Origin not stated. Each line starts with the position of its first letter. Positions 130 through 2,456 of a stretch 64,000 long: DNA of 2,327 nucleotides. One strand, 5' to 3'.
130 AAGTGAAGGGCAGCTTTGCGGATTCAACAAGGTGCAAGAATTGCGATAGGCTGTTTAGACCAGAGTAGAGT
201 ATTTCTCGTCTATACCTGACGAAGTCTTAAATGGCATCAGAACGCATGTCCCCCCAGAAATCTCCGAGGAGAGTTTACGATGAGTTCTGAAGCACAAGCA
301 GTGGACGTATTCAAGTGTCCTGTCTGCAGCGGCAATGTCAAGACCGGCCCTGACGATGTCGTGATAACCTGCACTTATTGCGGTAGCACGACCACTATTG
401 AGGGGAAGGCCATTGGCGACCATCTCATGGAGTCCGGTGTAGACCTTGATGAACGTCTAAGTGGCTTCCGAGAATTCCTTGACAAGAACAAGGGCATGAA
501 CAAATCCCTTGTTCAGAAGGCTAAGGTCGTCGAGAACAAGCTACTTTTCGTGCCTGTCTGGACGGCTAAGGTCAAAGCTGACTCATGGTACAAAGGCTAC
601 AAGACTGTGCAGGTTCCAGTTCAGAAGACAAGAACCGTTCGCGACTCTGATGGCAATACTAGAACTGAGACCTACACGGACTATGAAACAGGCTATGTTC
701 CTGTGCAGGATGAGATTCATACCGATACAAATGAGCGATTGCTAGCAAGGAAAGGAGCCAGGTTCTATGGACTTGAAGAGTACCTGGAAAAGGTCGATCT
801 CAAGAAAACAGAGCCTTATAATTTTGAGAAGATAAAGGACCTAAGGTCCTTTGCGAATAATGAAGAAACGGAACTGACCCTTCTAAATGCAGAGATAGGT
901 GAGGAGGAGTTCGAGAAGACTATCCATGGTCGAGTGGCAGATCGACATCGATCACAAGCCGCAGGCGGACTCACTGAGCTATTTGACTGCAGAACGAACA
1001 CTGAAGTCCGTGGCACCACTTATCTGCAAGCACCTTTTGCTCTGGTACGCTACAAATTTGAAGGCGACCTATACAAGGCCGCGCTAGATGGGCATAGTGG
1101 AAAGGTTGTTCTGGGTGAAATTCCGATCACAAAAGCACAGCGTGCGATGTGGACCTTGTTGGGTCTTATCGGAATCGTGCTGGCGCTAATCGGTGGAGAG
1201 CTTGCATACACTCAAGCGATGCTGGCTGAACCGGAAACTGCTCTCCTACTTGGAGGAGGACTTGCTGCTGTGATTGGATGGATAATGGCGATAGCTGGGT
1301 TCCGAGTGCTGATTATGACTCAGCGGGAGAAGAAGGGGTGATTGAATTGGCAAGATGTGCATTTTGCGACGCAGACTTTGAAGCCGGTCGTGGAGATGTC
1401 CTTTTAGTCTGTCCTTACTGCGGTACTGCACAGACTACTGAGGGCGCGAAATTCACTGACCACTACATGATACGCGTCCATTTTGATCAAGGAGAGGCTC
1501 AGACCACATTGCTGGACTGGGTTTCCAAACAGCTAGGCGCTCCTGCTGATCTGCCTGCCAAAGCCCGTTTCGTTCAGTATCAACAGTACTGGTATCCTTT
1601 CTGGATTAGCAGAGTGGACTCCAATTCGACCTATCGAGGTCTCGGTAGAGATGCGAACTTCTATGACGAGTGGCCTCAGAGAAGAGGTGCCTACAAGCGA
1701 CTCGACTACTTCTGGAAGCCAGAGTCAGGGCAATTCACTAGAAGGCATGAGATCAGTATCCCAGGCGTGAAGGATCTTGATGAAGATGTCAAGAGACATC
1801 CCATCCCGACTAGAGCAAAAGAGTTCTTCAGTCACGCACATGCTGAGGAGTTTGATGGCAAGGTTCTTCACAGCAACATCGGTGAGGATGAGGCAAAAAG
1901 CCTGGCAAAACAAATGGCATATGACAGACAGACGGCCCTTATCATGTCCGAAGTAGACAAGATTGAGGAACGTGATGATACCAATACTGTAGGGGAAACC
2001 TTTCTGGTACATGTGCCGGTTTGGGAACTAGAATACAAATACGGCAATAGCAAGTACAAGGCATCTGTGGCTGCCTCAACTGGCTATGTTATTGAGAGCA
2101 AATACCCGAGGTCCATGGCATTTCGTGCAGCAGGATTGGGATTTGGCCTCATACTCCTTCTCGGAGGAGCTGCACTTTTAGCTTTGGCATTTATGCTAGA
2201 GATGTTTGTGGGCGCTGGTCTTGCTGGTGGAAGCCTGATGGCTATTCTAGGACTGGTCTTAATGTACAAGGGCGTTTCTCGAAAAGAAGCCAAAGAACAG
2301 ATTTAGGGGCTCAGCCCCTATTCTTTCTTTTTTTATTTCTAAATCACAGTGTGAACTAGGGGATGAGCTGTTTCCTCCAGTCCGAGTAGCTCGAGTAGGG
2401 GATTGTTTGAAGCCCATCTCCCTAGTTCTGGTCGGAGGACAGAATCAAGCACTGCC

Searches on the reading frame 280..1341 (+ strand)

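Call 33: search_protein_families(library=pfam, proteins=[window:280-1341:+], max_evalue=0.01)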
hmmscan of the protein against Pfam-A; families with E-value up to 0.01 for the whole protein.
window:280-1341:+ (353 aa): 0 families

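Call 41: search_protein_families(library=ncbifam, proteins=[window:280-1341:+], max_evalue=1)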
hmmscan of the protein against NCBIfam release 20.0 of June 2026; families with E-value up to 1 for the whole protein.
window:280-1341:+ (353 aa): 3 families
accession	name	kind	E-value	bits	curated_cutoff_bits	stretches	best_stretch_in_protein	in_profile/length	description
NF047912.1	ECs_2282_CxxC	subfamily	0.13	12.2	37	1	11-39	3-38/60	ECs_2282 family putative zinc-binding protein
NF041070.1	carrier_LysW_Arch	domain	0.16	12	75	1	12-41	4-36/57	alpha-aminoadipate/glutamate carrier protein LysW/ArgW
NF041869.1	paae_haloarch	equivalog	0.7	10.1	100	1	20-40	9-29/56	1,2-phenylacetyl-CoA epoxidase subunit PaaE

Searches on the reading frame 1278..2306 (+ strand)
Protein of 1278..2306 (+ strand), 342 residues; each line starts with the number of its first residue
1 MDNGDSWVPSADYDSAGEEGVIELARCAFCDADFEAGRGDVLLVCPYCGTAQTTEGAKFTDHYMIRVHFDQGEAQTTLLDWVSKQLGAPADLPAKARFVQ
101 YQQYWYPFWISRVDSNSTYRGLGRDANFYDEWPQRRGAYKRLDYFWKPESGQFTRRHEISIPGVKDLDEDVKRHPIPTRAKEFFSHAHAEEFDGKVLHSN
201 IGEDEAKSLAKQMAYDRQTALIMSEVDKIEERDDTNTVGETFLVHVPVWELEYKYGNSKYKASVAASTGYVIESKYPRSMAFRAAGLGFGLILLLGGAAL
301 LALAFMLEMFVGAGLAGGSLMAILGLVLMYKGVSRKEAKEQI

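Call 33: search_protein_families(library=pfam, proteins=[window:1278-2306:+], max_evalue=0.01)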
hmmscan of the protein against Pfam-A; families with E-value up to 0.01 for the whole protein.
window:1278-2306:+ (342 aa): 1 family
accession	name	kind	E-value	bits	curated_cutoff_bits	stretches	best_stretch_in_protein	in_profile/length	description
PF14446.12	Prok-RING_1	-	0.0063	16.9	29.1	0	26-52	6-30/54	Prokaryotic RING finger family 1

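Call 41: search_protein_families(library=ncbifam, proteins=[window:1278-2306:+], max_evalue=1)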
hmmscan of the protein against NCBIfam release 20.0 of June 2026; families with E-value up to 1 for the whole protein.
window:1278-2306:+ (342 aa): 0 families
